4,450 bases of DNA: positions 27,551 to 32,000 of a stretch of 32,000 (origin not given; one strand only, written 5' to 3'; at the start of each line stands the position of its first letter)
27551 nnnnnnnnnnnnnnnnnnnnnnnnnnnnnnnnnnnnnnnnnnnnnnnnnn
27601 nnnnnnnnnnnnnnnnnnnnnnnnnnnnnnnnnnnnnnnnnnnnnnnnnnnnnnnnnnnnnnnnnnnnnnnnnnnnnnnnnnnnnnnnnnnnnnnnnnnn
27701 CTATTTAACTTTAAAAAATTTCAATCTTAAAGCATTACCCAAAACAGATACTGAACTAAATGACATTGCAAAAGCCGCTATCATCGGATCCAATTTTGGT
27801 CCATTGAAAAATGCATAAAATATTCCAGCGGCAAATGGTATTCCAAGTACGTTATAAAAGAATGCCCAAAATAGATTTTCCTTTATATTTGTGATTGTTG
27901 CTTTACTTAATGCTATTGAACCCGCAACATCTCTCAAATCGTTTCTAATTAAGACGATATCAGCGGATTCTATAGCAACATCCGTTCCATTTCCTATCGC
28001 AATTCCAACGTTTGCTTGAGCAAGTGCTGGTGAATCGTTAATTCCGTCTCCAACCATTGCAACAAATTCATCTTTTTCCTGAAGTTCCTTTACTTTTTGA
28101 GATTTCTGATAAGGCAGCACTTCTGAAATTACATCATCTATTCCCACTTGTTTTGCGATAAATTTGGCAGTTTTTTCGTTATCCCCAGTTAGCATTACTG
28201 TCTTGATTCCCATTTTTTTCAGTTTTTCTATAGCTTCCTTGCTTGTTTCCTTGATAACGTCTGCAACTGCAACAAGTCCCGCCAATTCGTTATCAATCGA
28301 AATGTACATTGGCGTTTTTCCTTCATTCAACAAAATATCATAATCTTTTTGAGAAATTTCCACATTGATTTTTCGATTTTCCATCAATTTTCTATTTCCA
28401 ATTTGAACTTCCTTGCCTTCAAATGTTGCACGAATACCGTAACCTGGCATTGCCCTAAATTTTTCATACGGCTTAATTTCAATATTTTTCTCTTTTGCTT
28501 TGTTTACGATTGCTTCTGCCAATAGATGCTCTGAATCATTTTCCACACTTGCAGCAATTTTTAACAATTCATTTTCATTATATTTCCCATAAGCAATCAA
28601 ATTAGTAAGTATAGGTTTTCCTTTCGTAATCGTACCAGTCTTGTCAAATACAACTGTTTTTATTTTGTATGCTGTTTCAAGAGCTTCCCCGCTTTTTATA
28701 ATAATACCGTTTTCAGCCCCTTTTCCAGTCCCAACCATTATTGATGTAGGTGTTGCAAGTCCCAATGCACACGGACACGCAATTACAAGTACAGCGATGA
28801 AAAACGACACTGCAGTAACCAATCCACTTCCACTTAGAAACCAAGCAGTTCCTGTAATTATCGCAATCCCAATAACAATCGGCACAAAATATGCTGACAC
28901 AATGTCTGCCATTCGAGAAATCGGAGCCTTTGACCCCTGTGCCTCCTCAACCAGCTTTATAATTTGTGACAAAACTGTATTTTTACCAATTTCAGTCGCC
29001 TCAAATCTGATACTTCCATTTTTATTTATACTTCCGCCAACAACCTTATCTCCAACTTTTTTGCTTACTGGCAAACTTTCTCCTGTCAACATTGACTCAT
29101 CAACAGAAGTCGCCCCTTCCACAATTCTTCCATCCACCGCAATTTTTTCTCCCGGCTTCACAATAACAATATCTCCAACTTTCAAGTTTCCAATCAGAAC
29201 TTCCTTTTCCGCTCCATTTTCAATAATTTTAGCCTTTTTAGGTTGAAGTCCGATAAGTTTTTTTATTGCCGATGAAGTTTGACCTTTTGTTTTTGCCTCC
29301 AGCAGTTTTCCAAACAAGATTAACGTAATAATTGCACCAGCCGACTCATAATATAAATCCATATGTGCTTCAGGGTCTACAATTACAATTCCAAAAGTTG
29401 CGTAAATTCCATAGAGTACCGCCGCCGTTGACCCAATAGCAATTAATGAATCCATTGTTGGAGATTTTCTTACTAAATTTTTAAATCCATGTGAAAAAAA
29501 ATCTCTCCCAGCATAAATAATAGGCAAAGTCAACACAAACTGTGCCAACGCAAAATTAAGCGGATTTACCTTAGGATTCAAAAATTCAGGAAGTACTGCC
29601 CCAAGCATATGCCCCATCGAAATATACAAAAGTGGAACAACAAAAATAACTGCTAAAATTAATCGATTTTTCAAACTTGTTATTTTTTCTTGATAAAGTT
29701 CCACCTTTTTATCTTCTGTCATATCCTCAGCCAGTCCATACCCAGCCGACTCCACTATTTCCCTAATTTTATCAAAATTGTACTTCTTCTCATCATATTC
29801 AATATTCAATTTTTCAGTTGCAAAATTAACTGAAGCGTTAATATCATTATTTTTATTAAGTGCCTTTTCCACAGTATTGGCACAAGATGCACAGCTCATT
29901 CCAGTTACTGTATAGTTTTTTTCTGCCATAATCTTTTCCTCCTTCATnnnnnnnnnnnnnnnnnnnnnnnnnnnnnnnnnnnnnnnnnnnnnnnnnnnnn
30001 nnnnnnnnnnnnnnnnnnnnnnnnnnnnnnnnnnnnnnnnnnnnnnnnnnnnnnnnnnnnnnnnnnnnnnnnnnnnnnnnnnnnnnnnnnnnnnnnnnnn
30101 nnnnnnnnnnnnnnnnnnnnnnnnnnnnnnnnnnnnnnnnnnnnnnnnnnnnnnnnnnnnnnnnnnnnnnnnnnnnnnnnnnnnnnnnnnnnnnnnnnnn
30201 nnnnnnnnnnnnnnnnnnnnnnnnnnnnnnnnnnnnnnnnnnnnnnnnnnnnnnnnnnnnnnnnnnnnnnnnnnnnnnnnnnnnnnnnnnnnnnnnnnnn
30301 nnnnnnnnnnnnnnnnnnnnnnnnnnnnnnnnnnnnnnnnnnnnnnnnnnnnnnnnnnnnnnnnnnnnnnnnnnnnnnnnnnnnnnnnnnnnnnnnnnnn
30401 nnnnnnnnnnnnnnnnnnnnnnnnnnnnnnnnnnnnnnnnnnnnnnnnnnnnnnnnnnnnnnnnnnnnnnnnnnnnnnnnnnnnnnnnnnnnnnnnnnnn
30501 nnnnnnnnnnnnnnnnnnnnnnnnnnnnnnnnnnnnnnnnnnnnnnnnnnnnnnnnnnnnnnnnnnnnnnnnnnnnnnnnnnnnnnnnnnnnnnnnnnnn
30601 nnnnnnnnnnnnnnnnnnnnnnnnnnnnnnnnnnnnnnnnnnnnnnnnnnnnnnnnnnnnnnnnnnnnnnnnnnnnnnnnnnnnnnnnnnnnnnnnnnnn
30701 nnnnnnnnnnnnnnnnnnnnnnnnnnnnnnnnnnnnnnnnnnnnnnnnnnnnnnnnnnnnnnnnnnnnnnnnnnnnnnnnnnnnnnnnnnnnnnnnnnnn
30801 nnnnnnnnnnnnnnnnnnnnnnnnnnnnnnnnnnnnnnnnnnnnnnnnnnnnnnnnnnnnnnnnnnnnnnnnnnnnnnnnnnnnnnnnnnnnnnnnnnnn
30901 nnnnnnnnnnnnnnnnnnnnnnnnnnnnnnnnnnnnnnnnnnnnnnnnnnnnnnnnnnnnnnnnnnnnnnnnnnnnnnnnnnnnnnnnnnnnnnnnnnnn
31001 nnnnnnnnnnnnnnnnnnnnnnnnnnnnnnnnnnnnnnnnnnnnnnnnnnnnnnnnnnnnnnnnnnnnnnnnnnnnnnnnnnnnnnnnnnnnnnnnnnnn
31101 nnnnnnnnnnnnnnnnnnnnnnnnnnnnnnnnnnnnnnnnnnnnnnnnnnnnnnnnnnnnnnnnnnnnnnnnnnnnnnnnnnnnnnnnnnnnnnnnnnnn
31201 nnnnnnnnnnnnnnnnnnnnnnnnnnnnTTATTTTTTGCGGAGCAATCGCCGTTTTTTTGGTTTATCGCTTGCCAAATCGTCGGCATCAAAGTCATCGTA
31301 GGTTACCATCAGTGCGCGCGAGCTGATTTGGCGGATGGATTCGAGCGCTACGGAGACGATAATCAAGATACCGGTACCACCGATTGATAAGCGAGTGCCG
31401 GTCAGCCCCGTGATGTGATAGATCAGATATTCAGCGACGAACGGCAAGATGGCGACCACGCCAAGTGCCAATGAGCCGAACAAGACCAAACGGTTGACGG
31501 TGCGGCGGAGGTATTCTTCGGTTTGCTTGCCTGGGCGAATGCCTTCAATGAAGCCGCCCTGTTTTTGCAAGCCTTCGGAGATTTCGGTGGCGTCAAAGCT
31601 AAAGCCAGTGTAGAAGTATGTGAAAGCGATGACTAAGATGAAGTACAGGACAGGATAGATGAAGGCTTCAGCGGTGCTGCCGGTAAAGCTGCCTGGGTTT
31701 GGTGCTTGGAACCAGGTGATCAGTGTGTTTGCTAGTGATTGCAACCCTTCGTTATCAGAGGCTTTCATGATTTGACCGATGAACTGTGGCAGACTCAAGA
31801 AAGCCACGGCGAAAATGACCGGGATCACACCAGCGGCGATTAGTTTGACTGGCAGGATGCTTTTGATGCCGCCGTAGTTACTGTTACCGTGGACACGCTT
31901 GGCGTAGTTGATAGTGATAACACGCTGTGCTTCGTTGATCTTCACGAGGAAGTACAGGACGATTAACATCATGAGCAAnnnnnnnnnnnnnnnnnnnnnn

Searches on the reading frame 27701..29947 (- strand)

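Call 23: search_protein_families(library=pfam, proteins=[window:27701-29947:-], max_evalue=0.01)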
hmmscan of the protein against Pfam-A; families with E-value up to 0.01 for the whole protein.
window:27701-29947:- (748 aa): 5 families
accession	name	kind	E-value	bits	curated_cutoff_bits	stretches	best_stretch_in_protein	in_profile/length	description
PF00122.25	E1-E2_ATPase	-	4.1e-62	209.3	28.1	1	234-412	2-180/181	E1-E2 ATPase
PF00702.32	Hydrolase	-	6.2e-39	134.8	26.4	1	429-646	1-191/191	haloacid dehalogenase-like hydrolase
PF00403.32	HMA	-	3.7e-15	56.5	24.8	1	13-70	3-61/62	Heavy-metal-associated domain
PF08282.18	Hydrolase_3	-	1.2e-08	35.5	20.9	1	620-670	197-247/255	haloacid dehalogenase-like hydrolase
PF12710.13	HAD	-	0.0088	16.9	27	0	564-642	85-188/189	haloacid dehalogenase-like hydrolase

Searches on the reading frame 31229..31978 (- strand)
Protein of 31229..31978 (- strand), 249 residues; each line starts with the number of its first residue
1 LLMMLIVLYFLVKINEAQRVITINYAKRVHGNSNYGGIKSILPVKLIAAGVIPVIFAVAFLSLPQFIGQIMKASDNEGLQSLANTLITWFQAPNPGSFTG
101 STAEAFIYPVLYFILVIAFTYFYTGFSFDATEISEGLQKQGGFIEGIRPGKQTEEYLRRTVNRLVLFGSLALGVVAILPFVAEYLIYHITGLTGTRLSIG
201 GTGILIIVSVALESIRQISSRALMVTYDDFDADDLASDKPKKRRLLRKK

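Call 23: search_protein_families(library=pfam, proteins=[window:31229-31978:-], max_evalue=0.01)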
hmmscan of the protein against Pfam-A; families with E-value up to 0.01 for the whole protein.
window:31229-31978:- (249 aa): 1 family
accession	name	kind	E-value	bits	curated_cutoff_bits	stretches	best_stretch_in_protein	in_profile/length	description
PF00344.25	SecY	-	1.1e-48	166.7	32.2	1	2-213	135-304/306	SecY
